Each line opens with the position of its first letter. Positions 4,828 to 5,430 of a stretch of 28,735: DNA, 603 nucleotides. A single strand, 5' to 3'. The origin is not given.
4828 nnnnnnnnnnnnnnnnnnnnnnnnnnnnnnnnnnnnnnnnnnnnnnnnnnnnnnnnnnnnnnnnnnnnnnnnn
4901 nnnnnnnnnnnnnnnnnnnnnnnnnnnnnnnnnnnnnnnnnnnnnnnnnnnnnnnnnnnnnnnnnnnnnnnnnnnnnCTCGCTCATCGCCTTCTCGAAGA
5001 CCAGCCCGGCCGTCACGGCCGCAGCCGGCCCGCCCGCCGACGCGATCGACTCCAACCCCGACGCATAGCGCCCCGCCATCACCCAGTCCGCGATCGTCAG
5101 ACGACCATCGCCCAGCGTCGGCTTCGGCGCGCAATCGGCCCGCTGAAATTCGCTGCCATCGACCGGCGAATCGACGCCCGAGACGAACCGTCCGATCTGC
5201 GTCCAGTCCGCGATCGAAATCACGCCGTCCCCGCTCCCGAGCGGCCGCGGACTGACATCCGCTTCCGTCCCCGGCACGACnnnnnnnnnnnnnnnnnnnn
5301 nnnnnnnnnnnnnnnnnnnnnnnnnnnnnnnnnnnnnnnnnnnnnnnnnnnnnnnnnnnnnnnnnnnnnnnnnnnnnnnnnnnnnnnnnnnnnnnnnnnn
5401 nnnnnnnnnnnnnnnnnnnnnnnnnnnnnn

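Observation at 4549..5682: Cohesin-dockerin-cohesin core in a giant non-catalytic surface protein: possible self-assembling scaffold outside cellulosome-forming clades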

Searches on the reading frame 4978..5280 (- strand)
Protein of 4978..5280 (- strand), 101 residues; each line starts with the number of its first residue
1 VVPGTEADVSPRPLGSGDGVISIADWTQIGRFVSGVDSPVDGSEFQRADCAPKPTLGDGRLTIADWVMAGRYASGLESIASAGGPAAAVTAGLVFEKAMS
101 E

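Call 8: search_protein_families(library=pfam, proteins=[window:4978-5280:-], max_evalue=10)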
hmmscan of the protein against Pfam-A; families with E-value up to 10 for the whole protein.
seq(101 aa): 1 family
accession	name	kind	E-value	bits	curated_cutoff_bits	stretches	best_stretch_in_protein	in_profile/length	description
PF17441.7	DUF5419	-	0.14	12.8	31.8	1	55-76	19-40/54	Family of unknown function (DUF5419)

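Call 31: search_solved_structures(query=A2, max_evalue=10, show_alignments=3)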
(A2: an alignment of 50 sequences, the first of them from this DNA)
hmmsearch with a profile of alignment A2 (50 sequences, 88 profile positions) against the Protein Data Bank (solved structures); distinct sequences matched with E-value up to 10: 8.
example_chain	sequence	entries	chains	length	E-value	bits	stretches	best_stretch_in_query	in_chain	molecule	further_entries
9qfa_A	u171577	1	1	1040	0.056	16.5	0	13-38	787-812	Ruminococcus bromii Amy12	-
6vej_P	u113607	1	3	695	0.35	14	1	4-53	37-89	Probable Resistance-Nodulation-Cell Division (RND) efflux membrane fusion protein,Probable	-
9dc4_A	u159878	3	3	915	0.44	13.7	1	5-70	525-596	Transferrin-binding protein A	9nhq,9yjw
9cdq_A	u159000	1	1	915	0.46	13.6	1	5-70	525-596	Transferrin-binding protein A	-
3v8x_A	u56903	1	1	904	0.46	13.6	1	5-70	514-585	Transferrin-binding protein 1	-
3v89_A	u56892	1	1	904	0.46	13.6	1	5-70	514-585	Transferrin-binding protein A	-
4cnl_A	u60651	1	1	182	1.2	12.3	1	54-76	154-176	PUTATIVE PNEUMOCOCCAL SURFACE PROTEIN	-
9ddz_A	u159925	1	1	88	1.5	12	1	15-64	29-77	Protein TonB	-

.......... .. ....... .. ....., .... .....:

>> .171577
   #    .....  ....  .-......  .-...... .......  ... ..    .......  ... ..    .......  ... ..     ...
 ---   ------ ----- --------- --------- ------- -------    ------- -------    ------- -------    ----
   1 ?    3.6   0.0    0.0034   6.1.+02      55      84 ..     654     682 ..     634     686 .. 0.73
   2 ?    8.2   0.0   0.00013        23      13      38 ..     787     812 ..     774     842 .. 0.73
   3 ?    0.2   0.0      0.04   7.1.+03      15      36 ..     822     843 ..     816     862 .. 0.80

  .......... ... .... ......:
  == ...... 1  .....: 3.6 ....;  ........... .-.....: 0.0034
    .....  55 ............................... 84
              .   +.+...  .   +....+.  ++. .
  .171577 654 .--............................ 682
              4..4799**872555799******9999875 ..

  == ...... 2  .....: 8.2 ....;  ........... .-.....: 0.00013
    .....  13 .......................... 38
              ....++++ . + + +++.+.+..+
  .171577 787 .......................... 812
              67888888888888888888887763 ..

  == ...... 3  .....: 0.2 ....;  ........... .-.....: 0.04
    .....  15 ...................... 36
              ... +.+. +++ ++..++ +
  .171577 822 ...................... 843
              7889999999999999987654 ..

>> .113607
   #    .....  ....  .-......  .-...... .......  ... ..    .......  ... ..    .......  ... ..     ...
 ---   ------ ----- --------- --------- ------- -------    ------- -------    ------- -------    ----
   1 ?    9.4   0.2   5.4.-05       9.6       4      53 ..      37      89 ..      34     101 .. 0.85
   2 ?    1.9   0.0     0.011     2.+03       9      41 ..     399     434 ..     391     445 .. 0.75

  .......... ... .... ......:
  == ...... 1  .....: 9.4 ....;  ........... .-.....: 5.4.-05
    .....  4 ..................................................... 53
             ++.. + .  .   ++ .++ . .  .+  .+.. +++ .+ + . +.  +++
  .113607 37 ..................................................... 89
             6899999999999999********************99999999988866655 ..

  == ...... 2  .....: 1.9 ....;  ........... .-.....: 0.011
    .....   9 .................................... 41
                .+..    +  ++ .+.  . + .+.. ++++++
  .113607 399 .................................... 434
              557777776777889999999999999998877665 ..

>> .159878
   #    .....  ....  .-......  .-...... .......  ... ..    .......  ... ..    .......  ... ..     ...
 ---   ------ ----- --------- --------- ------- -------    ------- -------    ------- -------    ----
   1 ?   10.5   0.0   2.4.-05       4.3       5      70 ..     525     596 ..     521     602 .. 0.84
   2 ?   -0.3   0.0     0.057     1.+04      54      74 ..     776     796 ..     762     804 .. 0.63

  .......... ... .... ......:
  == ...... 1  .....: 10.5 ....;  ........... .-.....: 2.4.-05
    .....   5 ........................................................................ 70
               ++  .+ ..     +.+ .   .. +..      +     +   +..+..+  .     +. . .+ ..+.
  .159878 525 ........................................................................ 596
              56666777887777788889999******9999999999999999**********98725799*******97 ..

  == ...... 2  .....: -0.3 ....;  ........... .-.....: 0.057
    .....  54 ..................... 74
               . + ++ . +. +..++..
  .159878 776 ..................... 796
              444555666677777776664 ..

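Call 35: predict_structure(alignment_id=A2)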
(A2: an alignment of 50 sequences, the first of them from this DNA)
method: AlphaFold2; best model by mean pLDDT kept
length: 90 residues; sequences in the alignment: 50
mean_pLDDT: 94.8   pTM: 0.87
mean pLDDT of the five models: 94.8, 93.4, 92.8, 92.6, 90.6
residues with pLDDT >= 90: 84; 70-90: 4; 50-70: 2; < 50: 0
segments of 3 or more residues with pLDDT < 50: none
pLDDT, mean of each block of 10 residues (from residue 1): 90 93 98 97 96 95 98 96 88
secondary structure, 60 per line:
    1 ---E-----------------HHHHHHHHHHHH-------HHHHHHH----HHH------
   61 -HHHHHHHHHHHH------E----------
elements in order: H22-33 H41-47 H62-73

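Call 38: fold_search(model_id=the predicted structure, library=pdb)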
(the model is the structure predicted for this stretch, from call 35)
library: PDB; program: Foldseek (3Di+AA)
matches with E <= 10: 23; with E <= 0.001: 0
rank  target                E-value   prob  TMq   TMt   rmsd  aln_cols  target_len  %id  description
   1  4fl4_G                3.9e-02  0.98  0.50  0.65   2.5        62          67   27  Scaffoldin conformation and dynamics revealed by a ternary complex from the Clostridium thermocellum cellulosome (released 2012-06-27)
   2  4fl4_D                5.5e-02  0.98  0.52  0.69   2.5        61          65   24  Scaffoldin conformation and dynamics revealed by a ternary complex from the Clostridium thermocellum cellulosome (released 2012-06-27)
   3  4fl4_A                7.8e-02  0.96  0.54  0.69   3.5        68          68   22  Scaffoldin conformation and dynamics revealed by a ternary complex from the Clostridium thermocellum cellulosome (released 2012-06-27)
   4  2ccl_B                8.3e-02  0.98  0.51  0.71   1.9        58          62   29  THE S45A, T46A MUTANT OF THE TYPE I COHESIN-DOCKERIN COMPLEX FROM THE CELLULOSOME OF CLOSTRIDIUM THERMOCELLUM (released 2007-02-13)
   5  4fl4_J                1.0e-01  0.97  0.53  0.70   2.1        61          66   24  Scaffoldin conformation and dynamics revealed by a ternary complex from the Clostridium thermocellum cellulosome (released 2012-06-27)
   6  8x39_A                1.3e-01  0.85  0.46  0.31   2.3        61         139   21  Crystal structure of cellulosomal double-dockerin module of Clo1313_0689 from Clostridium thermocellum (released 2024-04-03)
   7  4uyp_B                1.5e-01  0.91  0.50  0.60   2.7        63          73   25  High resolution structure of the third cohesin ScaC in complex with the ScaB dockerin with a mutation in the N-termina (released 2015-04-15)
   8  4dh2_B                1.9e-01  0.75  0.49  0.59   4.1        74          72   23  Crystal structure of Coh-OlpC(Cthe_0452)-Doc435(Cthe_0435) complex: A novel type I Cohesin-Dockerin complex from Clost (released 2012-11-28)
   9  4uyq_B                2.3e-01  0.84  0.50  0.60   2.7        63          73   25  High resolution structure of the third cohesin ScaC in complex with the ScaB dockerin with a mutation in the C-termina (released 2015-04-15)
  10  4dh2_D                2.3e-01  0.77  0.50  0.62   3.0        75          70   21  Crystal structure of Coh-OlpC(Cthe_0452)-Doc435(Cthe_0435) complex: A novel type I Cohesin-Dockerin complex from Clost (released 2012-11-28)
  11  2mte_MODEL_1_A        4.6e-01  0.57  0.48  0.61   3.7        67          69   19  Solution structure of Doc48S (released 2014-10-15)
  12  5nrm_B                5.6e-01  0.33  0.40  0.53   5.7        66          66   17  Crystal structure of the sixth cohesin from Acetivibrio cellulolyticus' scaffoldin B in complex with Cel5 dockerin S51 (released 2018-01-31)
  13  2vn6_B                6.0e-01  0.69  0.54  0.72   2.7        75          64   13  The Clostridium cellulolyticum dockerin displays a dual binding mode for its cohesin partner (released 2008-05-13)
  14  6kge_D                1.2e+00  0.28  0.46  0.64   5.3        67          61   24  Crystal structure of CaDoc0917(R16D)-CaCohA2 complex at pH 5.5 (released 2020-07-08)
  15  5nrk_B                1.2e+00  0.21  0.42  0.53   4.4        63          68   22  Crystal structure of the sixth cohesin from Acetivibrio cellulolyticus' scaffoldin B in complex with Cel5 dockerin S15 (released 2018-01-31)
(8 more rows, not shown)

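Call 44: find_related_loci(query=A2, collection=genome_contigs, flank=10000)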
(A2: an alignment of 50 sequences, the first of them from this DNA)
Query A2 (90 aa) in genome_contigs; peptide patterns used: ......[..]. (x = any residue, [..] = any of these).
489 stretches matched a pattern; 421 encode a relative of the query (tblastn E <= 1e-3); the best 80 are kept; 78 distinct loci.
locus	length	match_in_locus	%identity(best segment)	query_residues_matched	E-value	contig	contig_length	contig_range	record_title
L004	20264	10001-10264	86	1-88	2e-49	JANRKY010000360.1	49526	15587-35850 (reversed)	MAG: Blastocatellia bacterium isolate bins.148 k141_868268, whole genome shotgun sequence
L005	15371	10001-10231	88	1-77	3e-46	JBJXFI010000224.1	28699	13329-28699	MAG: Blastocatellia bacterium isolate F1F2.bin.491 k127_3454978, whole genome shotgun sequence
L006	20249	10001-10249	77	2-84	2e-43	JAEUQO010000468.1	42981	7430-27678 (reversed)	MAG: Acidobacteria bacterium isolate new MAG-253 k141_1812595, whole genome shotgun sequence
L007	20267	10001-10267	71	1-89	2e-42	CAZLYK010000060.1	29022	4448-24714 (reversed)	MAG TPA_asm: uncultured Heliobacteriaceae bacterium isolate SRP173033_co3_4 genome assembly, contig: NODE_1753_length_29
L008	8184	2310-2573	73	1-90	4e-41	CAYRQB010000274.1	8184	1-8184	MAG TPA_asm: uncultured Heliomicrobium sp. isolate SRP287453_co1_6 genome assembly, contig: NODE_16996_length_8184_cov_8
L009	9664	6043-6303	73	2-90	1e-40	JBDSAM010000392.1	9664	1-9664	MAG: Blastocatellia bacterium isolate cluster1_bin.11 k127_719275, whole genome shotgun sequence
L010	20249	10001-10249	77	5-87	2e-40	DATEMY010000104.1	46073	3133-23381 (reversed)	MAG TPA_asm: Blastocatellia bacterium isolate SMAG_U8955 k141_2263682, whole genome shotgun sequence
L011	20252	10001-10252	73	1-86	7e-40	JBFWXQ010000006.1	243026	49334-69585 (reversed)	MAG: Blastocatellales bacterium isolate CA_2019_TPBS_144 NODE_447_length_243026_cov_23.436568_TPBS, whole genome shotgun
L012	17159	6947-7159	82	1-71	5e-39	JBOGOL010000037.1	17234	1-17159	MAG: Blastocatellia bacterium isolate M3-S_metawrap_bin.6 k127_926396, whole genome shotgun sequence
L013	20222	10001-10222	80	2-77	1e-38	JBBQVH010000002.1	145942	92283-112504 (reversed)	MAG: Blastocatellia bacterium isolate Co_metawrap_1988 Cmw_1988_k141_12940457_length_145942_cov_12.9993, whole genome sh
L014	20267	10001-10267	67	1-89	3e-38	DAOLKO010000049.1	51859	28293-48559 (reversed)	MAG TPA_asm: Blastocatellia bacterium isolate AMR_MDS_0338 NODE_249_length_51859_cov_15.445796, whole genome shotgun seq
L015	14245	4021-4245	75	1-77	2e-37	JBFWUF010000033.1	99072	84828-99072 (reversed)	MAG: Blastocatellales bacterium isolate CA_2019_TPBF_64 NODE_1875_length_99072_cov_9.713528_TPBF, whole genome shotgun s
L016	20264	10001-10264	66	3-90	3e-37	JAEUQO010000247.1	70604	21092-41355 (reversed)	MAG: Acidobacteria bacterium isolate new MAG-253 k141_4487993, whole genome shotgun sequence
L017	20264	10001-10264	65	2-89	3e-37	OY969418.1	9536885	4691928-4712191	MAG: uncultured Acidobacteriota bacterium isolate MFD09212.bin.c.1 genome assembly, chromosome: 1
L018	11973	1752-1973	78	2-77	8e-38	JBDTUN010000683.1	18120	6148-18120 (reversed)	MAG: Acidobacteriota bacterium isolate cluster3_bin.45 NODE_11309_length_18120_cov_7.563465, whole genome shotgun sequen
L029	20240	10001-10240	66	5-84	2e-36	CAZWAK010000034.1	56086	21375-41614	MAG TPA_asm: uncultured Heliobacteriaceae bacterium isolate SRP287051_co1_146 genome assembly, contig: NODE_1127_length_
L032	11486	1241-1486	66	3-84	3e-35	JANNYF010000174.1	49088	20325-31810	MAG: Blastocatellia bacterium isolate VAR_34_concoct_43 VAR_34_k141_1955039, whole genome shotgun sequence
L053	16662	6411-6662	63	5-88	3e-35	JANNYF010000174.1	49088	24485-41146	MAG: Blastocatellia bacterium isolate VAR_34_concoct_43 VAR_34_k141_1955039, whole genome shotgun sequence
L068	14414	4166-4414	65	2-84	3e-36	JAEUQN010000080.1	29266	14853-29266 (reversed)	MAG: Blastocatellia bacterium isolate new MAG-252 NODE_80_length_29266_cov_4.403508, whole genome shotgun sequence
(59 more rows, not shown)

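Call 53: search_protein_families(library=pfam, alignment_id=A2, max_evalue=10)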
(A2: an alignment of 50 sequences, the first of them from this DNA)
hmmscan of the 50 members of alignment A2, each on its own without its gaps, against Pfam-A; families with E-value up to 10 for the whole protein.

A. member 1, seq(90 aa): 1 family
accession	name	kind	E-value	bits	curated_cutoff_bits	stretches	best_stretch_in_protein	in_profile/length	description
PF17441.7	DUF5419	-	0.12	13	31.8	1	54-75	19-40/54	Family of unknown function (DUF5419)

B. families by the number of members that match (of 50 scanned): 16 families
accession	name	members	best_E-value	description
PF19085.6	Choline_bind_2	13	0.00055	Choline-binding repeat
PF00404.24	Dockerin_1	12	0.0083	Dockerin type I domain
PF00036.39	EF-hand_1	11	0.012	EF hand domain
PF13405.12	EF-hand_6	4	0.018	EF-hand domain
PF13202.12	EF-hand_5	3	0.16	EF hand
PF25282.1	POTRA1_3_Toc75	2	0.00053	Toc75-like, POTRA domain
PF11956.13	KCNQC3-Ank-G_bd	2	0.012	Ankyrin-G binding motif of KCNQ2-3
PF17441.7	DUF5419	2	0.082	Family of unknown function (DUF5419)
PF02337.22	Gag_p10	2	0.11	Retroviral GAG p10 protein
PF16743.10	PliI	1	0.015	Periplasmic lysozyme inhibitor of I-type lysozyme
PF08209.17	Sgf11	1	0.077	Sgf11 (transcriptional regulation protein)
PF16778.10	Phage_tail_APC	1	0.087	Phage tail assembly chaperone protein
PF19577.5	DcaP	1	0.1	DcaP outer membrane protein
PF01774.22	UreD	1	0.16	UreD urease accessory protein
PF19796.4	DUF6280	1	0.24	Family of unknown function (DUF6280)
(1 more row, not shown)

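Call 66: search_protein_representatives(alignment_id=A2)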
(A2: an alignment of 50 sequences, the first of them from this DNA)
Query: 50 sequences, 88 profile positions. Proteins with E-value up to 0.001 (for the whole library): 1775; up to 1e-10: 1546; up to 1e-30: 650. The best 150 are listed.
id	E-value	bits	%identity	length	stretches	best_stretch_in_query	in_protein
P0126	4.7e-81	282.8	-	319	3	2-86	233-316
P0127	1.4e-69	246.1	-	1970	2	3-87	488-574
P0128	4.0e-69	244.6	-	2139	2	2-86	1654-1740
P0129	1.4e-67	239.7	-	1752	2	2-87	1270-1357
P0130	2.8e-65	232.3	-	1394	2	2-86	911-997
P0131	3.0e-64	228.9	-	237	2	3-85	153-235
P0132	8.6e-52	189.0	-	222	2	3-86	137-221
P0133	1.4e-48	178.7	-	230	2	4-85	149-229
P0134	1.2e-40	153.4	-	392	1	3-87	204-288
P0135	3.3e-40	151.9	-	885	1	2-86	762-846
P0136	3.3e-40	151.9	-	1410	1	2-86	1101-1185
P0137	4.4e-40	151.5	-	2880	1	3-86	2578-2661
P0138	1.3e-39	150.0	-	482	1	2-87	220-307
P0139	1.5e-39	149.8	-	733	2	2-85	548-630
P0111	2.2e-39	149.2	-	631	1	2-86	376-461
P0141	4.1e-39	148.4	-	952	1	2-86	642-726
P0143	5.8e-39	147.9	-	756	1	2-85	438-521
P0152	1.0e-38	147.1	-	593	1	2-86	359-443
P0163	3.4e-38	145.4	-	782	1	2-86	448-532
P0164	3.5e-38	145.4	-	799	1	2-86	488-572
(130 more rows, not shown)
